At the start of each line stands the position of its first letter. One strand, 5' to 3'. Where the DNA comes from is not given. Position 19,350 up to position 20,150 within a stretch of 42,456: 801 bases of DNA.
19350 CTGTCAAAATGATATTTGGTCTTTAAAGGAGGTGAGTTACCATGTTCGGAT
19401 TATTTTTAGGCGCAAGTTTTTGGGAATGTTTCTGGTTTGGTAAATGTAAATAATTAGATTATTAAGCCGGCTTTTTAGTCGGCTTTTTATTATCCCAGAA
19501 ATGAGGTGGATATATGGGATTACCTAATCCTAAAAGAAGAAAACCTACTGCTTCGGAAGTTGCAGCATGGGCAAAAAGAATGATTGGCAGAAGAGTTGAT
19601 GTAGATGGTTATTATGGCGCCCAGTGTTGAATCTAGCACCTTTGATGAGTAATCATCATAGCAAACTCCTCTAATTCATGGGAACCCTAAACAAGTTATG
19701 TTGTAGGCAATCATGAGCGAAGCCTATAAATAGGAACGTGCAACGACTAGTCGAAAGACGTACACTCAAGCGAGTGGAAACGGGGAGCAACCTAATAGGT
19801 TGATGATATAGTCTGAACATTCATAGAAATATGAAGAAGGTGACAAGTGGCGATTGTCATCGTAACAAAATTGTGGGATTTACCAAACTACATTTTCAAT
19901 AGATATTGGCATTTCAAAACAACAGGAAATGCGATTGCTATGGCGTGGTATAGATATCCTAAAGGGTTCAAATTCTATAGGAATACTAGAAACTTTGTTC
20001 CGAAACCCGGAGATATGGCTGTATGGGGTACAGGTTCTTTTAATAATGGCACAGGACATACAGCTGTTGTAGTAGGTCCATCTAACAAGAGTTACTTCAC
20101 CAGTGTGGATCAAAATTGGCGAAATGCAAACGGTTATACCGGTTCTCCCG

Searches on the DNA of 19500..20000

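Call 88: search_with_rna_model(model_id=R1, source=window, start=19500, end=20000, max_evalue=1, show_alignments=1)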
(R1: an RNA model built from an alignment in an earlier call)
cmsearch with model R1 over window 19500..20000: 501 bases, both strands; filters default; matches with E-value up to 1: 1.
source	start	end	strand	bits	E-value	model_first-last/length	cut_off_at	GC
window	19708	19873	+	25.7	4.3e-07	1-181/181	no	0.42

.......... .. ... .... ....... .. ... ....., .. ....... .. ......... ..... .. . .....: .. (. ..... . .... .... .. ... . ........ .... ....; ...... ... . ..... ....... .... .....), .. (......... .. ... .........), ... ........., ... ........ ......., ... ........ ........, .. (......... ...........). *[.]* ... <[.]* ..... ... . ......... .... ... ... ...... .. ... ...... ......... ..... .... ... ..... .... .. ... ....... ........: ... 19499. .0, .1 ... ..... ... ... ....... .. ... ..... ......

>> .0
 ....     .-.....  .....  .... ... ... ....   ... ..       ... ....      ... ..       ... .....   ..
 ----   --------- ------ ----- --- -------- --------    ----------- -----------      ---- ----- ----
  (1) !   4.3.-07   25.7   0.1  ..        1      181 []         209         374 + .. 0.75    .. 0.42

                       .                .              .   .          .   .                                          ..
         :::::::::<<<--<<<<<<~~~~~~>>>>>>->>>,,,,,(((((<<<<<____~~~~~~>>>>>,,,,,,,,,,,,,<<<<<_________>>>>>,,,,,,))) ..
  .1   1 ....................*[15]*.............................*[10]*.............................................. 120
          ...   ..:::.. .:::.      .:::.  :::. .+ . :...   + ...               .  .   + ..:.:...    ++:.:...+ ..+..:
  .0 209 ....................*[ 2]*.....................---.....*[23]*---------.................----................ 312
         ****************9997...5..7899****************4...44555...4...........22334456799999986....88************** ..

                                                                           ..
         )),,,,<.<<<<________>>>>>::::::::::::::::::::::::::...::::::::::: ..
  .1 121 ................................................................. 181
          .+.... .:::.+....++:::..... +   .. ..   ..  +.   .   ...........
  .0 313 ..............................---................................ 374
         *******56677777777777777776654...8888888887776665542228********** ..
